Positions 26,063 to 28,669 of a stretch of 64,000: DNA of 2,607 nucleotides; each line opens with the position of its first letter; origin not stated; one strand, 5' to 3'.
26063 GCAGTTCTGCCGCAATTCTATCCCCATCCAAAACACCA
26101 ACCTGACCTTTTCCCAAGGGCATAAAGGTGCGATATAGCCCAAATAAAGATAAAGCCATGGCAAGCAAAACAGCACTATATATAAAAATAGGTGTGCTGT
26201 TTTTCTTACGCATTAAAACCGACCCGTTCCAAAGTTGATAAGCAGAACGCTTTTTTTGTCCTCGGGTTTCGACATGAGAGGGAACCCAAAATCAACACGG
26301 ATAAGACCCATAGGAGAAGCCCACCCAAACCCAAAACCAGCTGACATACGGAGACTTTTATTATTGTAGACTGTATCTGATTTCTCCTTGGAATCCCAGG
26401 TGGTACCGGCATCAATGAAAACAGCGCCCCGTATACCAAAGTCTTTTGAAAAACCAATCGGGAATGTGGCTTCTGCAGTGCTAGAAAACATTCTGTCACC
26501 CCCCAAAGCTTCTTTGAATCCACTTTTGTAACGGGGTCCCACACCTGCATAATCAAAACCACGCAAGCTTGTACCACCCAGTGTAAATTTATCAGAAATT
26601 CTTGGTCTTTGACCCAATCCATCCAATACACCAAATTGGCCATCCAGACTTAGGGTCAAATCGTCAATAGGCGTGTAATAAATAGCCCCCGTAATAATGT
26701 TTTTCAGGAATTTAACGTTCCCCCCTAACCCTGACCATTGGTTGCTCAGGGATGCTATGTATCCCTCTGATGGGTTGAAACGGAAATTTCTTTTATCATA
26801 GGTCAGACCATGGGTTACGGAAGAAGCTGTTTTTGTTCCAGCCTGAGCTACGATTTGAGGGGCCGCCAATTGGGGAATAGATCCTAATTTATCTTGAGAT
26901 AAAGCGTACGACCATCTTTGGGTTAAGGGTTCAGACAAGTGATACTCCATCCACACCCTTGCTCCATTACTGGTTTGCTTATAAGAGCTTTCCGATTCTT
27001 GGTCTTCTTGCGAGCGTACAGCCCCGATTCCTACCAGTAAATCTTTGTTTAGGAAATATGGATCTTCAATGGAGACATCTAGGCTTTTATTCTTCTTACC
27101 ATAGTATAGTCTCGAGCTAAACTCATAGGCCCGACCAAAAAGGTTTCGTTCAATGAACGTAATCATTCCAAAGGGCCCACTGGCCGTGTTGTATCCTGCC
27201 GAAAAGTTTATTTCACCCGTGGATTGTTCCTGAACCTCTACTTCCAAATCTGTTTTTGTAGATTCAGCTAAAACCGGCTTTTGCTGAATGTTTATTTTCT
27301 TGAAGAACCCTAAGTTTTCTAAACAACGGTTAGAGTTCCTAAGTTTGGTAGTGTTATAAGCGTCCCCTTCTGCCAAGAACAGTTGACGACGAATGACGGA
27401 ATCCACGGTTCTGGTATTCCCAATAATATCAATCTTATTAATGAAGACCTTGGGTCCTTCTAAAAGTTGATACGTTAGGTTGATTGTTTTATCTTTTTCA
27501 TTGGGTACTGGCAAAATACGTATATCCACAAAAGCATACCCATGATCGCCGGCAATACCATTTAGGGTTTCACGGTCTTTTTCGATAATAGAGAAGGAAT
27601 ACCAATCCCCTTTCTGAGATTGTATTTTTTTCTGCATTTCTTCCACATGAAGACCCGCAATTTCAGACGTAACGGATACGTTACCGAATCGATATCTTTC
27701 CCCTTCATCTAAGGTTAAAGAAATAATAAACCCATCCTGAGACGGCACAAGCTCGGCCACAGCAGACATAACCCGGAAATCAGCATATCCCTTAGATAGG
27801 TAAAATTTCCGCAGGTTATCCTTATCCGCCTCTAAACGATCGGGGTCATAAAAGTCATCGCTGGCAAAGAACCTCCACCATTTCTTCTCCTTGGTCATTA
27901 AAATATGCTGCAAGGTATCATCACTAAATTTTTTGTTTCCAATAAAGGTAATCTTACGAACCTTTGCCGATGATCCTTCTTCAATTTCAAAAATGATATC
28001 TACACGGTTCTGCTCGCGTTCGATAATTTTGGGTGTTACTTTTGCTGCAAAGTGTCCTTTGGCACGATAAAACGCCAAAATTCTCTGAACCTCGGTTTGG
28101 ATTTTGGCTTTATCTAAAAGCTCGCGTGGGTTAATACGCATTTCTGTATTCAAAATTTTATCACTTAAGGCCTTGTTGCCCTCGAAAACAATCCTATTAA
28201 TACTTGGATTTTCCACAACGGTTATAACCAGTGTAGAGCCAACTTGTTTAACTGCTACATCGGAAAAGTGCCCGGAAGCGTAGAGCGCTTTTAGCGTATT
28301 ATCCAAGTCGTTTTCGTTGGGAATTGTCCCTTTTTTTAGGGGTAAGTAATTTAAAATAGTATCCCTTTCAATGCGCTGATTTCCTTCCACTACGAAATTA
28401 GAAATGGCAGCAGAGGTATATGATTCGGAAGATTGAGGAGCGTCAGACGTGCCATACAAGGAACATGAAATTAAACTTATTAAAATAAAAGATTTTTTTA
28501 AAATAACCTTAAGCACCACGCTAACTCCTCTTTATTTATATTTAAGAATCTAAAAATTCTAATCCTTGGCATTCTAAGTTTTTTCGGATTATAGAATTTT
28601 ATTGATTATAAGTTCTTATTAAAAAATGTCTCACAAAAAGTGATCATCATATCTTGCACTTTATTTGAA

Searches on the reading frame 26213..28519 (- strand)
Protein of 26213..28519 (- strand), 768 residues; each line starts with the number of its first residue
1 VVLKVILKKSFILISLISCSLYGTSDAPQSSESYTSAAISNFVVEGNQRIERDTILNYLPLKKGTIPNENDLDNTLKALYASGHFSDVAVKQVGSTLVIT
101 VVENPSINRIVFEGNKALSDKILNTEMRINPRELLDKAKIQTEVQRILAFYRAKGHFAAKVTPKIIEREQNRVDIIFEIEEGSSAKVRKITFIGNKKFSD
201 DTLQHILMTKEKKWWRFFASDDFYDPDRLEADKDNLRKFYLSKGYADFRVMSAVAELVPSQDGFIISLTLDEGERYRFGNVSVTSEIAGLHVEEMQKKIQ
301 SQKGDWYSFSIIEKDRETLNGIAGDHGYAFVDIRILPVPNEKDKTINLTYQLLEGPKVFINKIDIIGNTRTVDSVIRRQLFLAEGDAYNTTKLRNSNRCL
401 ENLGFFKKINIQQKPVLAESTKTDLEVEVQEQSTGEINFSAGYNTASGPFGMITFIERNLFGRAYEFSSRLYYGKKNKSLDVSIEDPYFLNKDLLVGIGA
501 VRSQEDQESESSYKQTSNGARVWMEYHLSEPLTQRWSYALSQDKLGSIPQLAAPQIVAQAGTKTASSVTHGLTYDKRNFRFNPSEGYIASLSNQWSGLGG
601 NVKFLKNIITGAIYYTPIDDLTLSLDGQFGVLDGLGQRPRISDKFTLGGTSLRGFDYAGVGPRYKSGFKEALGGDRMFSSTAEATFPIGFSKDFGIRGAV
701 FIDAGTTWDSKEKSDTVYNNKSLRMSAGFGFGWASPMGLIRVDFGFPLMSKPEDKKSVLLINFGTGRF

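Call 72: search_protein_families(library=pfam, proteins=[window:26213-28519:-], max_evalue=0.00001)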
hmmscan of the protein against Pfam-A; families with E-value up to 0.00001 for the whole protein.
window:26213-28519:- (768 aa): 3 families
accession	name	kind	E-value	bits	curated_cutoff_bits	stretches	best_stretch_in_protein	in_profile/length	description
PF07244.20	POTRA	-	3.6e-65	217.1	21.3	5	106-182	2-79/79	Surface antigen variable number repeat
PF01103.29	Omp85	-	1.3e-62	212.7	24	1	459-767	1-323/325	Omp85 superfamily domain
PF08479.16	POTRA_2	-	4.2e-06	27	24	0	107-162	3-58/76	POTRA domain, ShlB-type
